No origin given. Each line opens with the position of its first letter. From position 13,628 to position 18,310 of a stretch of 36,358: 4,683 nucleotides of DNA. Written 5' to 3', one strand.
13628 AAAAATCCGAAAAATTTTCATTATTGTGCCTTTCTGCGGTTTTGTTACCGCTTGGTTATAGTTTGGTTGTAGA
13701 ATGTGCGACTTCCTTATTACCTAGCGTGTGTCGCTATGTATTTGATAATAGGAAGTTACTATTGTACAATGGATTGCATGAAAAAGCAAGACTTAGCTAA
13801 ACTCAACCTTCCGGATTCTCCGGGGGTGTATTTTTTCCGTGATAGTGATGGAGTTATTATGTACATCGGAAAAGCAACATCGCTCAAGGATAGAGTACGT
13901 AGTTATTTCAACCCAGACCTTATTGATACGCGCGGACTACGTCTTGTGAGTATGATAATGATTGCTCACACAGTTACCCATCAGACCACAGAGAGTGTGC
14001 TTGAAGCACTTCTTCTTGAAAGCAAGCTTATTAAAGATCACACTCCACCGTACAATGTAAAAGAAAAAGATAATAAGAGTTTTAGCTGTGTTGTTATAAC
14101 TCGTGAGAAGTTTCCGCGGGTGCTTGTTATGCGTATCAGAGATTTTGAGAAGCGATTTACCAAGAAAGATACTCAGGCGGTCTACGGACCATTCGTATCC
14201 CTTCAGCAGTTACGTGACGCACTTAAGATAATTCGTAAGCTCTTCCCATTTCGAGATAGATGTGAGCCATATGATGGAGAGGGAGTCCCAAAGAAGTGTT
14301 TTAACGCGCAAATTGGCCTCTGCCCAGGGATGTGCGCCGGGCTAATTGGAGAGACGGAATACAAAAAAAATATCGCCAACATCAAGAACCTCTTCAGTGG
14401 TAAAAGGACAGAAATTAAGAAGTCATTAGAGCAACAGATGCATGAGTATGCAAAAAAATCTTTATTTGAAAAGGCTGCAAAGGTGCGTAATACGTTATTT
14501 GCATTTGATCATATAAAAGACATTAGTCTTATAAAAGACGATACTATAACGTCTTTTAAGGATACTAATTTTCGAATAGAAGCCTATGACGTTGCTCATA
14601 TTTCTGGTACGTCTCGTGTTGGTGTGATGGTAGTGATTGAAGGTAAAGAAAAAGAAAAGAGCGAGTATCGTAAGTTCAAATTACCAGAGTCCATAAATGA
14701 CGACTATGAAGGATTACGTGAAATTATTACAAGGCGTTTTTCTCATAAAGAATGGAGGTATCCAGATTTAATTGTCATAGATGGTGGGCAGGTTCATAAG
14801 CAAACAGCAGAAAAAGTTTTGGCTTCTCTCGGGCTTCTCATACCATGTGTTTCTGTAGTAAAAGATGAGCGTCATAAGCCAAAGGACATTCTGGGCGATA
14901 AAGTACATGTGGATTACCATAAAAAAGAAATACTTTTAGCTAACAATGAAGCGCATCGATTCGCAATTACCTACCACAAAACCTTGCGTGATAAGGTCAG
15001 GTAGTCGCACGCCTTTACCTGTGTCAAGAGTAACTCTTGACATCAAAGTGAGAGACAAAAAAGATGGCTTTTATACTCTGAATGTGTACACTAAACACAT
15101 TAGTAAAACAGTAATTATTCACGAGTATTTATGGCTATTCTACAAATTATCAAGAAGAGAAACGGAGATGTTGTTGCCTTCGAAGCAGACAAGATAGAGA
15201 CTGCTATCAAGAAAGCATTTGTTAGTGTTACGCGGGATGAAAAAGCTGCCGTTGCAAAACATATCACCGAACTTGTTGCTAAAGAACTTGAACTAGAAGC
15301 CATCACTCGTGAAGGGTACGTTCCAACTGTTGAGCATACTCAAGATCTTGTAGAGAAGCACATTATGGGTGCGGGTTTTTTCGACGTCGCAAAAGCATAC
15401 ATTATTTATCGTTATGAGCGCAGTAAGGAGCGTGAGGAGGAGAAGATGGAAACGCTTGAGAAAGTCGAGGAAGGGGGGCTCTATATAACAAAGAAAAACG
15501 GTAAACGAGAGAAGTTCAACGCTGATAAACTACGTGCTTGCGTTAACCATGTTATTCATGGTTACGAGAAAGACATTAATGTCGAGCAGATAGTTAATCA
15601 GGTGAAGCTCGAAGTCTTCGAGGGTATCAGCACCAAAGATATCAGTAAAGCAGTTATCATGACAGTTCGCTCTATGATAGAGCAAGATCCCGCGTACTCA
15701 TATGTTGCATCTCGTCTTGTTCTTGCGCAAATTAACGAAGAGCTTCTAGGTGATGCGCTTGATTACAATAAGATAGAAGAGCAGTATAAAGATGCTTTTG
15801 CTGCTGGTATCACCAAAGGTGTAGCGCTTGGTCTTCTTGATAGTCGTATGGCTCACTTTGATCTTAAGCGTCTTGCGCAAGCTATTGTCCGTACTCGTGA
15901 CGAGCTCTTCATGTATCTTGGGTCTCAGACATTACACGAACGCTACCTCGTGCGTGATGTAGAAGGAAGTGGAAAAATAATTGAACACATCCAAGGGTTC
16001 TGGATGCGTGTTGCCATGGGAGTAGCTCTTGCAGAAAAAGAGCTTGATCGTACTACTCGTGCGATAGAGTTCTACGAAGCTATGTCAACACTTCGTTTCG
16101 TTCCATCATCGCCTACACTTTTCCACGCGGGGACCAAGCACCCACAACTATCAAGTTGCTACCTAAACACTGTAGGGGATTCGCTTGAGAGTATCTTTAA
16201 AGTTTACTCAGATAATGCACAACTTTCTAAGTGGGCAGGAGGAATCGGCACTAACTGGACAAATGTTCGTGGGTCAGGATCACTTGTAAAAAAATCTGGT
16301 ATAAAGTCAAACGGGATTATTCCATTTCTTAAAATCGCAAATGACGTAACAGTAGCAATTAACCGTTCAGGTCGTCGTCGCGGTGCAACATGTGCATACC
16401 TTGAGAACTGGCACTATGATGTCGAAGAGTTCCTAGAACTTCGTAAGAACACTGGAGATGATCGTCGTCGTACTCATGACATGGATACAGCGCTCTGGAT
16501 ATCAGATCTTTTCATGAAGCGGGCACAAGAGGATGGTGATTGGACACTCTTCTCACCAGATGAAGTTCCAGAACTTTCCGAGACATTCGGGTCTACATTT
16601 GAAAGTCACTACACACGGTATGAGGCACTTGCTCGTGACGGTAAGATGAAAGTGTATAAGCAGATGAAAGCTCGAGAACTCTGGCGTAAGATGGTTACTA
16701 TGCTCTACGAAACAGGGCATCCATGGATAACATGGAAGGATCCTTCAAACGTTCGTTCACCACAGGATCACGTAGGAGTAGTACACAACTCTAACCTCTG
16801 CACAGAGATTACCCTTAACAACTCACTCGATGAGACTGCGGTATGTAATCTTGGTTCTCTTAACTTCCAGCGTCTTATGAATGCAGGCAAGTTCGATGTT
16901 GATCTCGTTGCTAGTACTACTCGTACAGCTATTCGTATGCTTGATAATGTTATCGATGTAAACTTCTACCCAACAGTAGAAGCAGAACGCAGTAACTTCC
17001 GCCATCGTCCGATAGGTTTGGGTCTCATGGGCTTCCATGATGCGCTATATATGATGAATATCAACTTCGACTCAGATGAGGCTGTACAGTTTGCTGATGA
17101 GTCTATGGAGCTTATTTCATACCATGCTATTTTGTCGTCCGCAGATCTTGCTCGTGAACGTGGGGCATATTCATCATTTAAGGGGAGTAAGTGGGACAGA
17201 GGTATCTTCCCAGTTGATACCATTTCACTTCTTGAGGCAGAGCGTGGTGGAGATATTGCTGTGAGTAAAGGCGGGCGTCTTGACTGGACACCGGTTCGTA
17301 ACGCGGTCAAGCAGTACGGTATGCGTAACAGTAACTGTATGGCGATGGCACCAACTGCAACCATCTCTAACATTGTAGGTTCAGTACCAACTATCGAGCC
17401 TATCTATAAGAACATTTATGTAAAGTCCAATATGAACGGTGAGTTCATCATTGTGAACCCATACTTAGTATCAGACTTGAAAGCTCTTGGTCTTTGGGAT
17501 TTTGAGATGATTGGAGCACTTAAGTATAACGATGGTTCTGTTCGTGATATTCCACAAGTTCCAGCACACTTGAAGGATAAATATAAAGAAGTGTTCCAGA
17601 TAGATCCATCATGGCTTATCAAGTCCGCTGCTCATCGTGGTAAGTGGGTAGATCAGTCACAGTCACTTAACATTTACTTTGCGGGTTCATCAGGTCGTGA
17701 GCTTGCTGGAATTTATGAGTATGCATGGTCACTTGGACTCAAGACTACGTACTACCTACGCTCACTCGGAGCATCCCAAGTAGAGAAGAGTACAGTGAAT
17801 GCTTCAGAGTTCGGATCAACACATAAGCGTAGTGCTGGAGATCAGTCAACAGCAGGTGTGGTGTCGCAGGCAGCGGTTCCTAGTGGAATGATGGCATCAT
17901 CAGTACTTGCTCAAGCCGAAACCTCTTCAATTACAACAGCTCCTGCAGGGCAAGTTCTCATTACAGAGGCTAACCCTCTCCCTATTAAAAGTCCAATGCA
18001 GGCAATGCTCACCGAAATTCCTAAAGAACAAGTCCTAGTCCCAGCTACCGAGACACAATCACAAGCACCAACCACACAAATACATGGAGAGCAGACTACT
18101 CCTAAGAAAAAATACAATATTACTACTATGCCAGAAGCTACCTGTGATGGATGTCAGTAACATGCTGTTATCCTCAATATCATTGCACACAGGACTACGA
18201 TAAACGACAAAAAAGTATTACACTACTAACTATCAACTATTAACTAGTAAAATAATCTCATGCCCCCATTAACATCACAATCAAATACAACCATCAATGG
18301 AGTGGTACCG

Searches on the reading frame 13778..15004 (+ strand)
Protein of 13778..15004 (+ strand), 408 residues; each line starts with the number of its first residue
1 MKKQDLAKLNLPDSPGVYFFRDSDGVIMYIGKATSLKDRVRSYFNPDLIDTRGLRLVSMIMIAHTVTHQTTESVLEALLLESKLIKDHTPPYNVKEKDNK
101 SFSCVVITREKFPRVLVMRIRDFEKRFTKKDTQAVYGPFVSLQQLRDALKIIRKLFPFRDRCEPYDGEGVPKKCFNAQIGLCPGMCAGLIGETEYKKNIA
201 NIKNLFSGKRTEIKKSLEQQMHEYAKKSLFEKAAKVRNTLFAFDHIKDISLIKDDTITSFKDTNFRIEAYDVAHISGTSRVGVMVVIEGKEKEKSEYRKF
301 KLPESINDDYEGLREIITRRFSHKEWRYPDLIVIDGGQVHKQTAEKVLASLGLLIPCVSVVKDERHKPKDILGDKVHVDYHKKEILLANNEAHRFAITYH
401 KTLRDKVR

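Call 15: search_protein_families(library=pfam, proteins=[window:13778-15004:+], max_evalue=0.01)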
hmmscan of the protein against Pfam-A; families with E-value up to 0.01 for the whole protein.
window:13778-15004:+ (408 aa): 4 families
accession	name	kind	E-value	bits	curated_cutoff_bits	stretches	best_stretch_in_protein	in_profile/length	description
PF08459.17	UvrC_RNaseH_dom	-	7.2e-34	117.4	22.3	1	260-397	6-159/159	UvrC RNAse H endonuclease domain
PF01541.30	GIY-YIG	-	2.1e-06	28.4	22.6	1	15-93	2-78/78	GIY-YIG catalytic domain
PF02151.25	UVR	-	1e-05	25.5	21.5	1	213-241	3-31/36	UvrB/uvrC motif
PF24348.1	DUF7508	-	0.0059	17.2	26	0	10-42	17-48/79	Domain of unknown function (DUF7508)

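Call 17: find_encoding_contigs(protein=window:13778-15004:+, flank=4000, max_places=10)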
Protein window:13778-15004:+ (408 aa): 2 contigs read that carry it; 1 place shown.
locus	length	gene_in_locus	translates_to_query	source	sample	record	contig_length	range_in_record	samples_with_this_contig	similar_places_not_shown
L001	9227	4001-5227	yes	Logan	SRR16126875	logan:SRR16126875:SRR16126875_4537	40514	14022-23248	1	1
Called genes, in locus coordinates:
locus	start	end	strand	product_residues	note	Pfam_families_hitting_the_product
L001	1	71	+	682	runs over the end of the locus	PF04851:ResIII, PF13604:AAA_30 (faint), PF13245:AAA_19 (faint), PF17757:UvrB_inter, PF27431:UvrB_3rd, PF00271:Helicase_C, PF12344:UvrB, PF02151:UVR (weak)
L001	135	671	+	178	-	-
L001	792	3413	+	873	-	PF00005:ABC_tran (faint), PF02463:SMC_N (faint), PF13191:AAA_16 (faint), PF13555:AAA_29 (faint), PF20703:nSTAND1 (faint), PF13304:AAA_21 (faint), PF17760:UvrA_inter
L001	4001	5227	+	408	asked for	PF01541:GIY-YIG (weak), PF02151:UVR (faint), PF27096:UvrC_M, PF08459:UvrC_RNaseH_dom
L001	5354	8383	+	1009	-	PF03477:ATP-cone, PF00317:Ribonuc_red_lgN, PF02867:Ribonuc_red_lgC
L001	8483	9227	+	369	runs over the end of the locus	PF00268:Ribonuc_red_sm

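Call 18: find_related_loci(query=window:13778-15004:+, collection=genome_contigs, flank=5000)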
Query window:13778-15004:+ (408 aa) in genome_contigs; peptide patterns used: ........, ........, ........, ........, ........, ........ (x = any residue, [..] = any of these).
171 stretches matched a pattern; 52 encode a relative of the query (tblastn E <= 1e-3); 51 distinct loci.
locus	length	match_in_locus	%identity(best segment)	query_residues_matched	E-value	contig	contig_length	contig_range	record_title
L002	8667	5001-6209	78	1-407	0e+0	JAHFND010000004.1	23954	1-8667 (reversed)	MAG: bacterium isolate nzgw472 NODE_1906_length_23955_cov_3.770244, whole genome shotgun sequence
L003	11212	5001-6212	77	1-408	0e+0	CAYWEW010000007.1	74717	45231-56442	MAG TPA_asm: uncultured Candidatus Saccharibacteria bacterium isolate SRP219642_co7_139 genome assembly, contig: NODE_42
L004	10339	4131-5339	78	1-407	0e+0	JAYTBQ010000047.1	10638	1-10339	MAG: Candidatus Paceibacterota bacterium isolate GFS_14379 GFS_14379_46, whole genome shotgun sequence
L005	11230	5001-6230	77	1-407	0e+0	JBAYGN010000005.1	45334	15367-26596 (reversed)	MAG: Candidatus Paceibacterota bacterium isolate SO_2016_GW1_126 scaffold01547_OW334_2016, whole genome shotgun sequence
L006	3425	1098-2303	76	1-406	0e+0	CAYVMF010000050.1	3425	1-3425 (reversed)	MAG TPA_asm: uncultured Candidatus Saccharibacteria bacterium isolate SRP286056_co2_561 genome assembly, contig: NODE_50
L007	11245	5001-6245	74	1-408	0e+0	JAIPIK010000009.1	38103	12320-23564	MAG: Candidatus Gracilibacteria bacterium isolate Tobar13.5m-G72 Tobar13-5m-C1200, whole genome shotgun sequence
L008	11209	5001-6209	77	1-407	0e+0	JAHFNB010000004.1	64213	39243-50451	MAG: bacterium isolate nzgw470 NODE_333_length_64214_cov_29.339179, whole genome shotgun sequence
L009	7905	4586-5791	75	1-406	0e+0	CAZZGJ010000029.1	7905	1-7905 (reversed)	MAG TPA_asm: uncultured Candidatus Saccharibacteria bacterium isolate SRP285395_co2_353 genome assembly, contig: NODE_14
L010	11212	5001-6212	76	1-408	0e+0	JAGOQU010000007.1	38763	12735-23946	MAG: Candidatus Paceibacterota bacterium isolate Gw_Eff_bin_22 Gw_Eff_1798_length_38763_cov_10.059193, whole genome shot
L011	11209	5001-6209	72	1-407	0e+0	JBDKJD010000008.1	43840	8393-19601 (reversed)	MAG: Candidatus Parcubacteria bacterium isolate guil_2019_sw_WHONDRS-S19S_0049_A_bin.3 scaffold_0000070, whole genome sh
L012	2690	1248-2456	72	1-407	0e+0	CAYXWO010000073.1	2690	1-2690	MAG TPA_asm: uncultured Candidatus Saccharibacteria bacterium isolate SRP286056_co2_66 genome assembly, contig: NODE_708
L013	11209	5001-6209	74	1-407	0e+0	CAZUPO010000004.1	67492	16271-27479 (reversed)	MAG TPA_asm: uncultured Candidatus Saccharibacteria bacterium isolate SRP278252_co2_775 genome assembly, contig: NODE_64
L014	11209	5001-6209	71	1-407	0e+0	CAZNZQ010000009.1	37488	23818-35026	MAG TPA_asm: uncultured Candidatus Saccharibacteria bacterium isolate SRP285395_co1_102 genome assembly, contig: NODE_15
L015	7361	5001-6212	72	1-408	0e+0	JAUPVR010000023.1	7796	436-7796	MAG: Patescibacteria group bacterium isolate erpe_2018_sw_33hr_WHONDRS-SW48-000096_A_bin.20 scaffold_1585, whole genome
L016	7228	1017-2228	72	1-408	0e+0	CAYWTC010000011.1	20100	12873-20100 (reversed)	MAG TPA_asm: uncultured Candidatus Saccharibacteria bacterium isolate SRP286056_co3_459 genome assembly, contig: NODE_24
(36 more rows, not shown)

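Call 26: find_related_loci(query=window:13778-15004:+, collection=metagenome_contigs, flank=3000)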
Query window:13778-15004:+ (408 aa) in metagenome_contigs; peptide patterns used: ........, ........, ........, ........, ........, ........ (x = any residue, [..] = any of these).
385 stretches matched a pattern; 47 encode a relative of the query (tblastn E <= 1e-3); 47 distinct loci.
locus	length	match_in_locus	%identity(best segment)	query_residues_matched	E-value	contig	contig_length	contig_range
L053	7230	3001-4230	77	1-407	0e+0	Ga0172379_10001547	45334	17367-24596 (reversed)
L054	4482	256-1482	77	1-407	0e+0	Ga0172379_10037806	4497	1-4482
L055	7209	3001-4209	74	1-407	0e+0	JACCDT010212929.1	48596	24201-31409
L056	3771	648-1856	75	1-407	0e+0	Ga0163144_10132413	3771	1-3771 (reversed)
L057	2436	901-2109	72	1-407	0e+0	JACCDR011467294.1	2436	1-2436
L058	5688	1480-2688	72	1-407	0e+0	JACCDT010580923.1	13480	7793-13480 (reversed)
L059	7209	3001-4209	72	1-407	0e+0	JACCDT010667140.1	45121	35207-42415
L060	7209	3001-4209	71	1-407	0e+0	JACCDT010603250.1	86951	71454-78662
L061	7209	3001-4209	68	1-407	0e+0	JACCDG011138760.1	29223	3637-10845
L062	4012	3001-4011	71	1-341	2e-162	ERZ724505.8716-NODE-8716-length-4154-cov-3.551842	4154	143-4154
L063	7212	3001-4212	77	1-408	0e+0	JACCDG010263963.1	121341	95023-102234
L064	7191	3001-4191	51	1-408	4e-131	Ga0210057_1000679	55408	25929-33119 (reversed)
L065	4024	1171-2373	52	8-404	4e-127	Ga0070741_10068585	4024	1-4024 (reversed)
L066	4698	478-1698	50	1-406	3e-123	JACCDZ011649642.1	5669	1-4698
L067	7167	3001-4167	49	1-406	5e-122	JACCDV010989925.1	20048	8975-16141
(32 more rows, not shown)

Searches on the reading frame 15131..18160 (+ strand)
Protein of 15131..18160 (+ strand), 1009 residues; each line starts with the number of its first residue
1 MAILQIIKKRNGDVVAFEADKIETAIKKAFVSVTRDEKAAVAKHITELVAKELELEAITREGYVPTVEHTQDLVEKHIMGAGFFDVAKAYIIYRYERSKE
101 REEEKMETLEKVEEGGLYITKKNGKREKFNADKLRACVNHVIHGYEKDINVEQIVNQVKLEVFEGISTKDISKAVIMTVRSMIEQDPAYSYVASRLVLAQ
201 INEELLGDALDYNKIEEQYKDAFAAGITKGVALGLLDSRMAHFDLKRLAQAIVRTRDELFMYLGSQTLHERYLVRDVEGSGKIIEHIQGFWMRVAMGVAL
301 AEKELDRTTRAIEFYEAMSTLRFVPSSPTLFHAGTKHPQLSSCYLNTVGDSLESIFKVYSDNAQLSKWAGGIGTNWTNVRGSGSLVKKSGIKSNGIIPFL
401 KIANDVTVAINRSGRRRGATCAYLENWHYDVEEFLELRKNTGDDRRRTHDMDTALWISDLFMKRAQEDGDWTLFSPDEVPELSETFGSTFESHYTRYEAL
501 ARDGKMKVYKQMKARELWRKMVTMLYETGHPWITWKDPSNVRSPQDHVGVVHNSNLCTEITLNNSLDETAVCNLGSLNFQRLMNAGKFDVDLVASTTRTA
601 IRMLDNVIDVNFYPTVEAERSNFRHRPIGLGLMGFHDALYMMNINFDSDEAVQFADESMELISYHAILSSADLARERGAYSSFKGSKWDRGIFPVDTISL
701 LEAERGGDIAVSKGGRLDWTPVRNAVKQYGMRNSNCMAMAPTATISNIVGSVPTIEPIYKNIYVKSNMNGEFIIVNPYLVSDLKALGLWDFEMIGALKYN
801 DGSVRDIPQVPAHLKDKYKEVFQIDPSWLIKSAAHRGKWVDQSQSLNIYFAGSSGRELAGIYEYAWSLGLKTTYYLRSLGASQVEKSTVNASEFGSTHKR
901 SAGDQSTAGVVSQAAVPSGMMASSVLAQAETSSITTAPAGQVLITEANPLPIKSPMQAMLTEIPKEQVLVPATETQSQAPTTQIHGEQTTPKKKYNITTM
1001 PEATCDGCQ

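Call 15: search_protein_families(library=pfam, proteins=[window:15131-18160:+], max_evalue=0.01)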
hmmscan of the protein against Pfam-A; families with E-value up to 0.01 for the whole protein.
window:15131-18160:+ (1009 aa): 3 families
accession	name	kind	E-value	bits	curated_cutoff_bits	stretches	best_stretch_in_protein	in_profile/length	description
PF02867.20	Ribonuc_red_lgC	-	1.4e-184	615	23.9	1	341-876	1-523/523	Ribonucleotide reductase, barrel domain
PF03477.21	ATP-cone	-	2.9e-26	92.2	25.8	2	7-98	3-87/88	ATP cone domain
PF00317.26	Ribonuc_red_lgN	-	3.7e-24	85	28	1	260-337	3-76/77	Ribonucleotide reductase, all-alpha domain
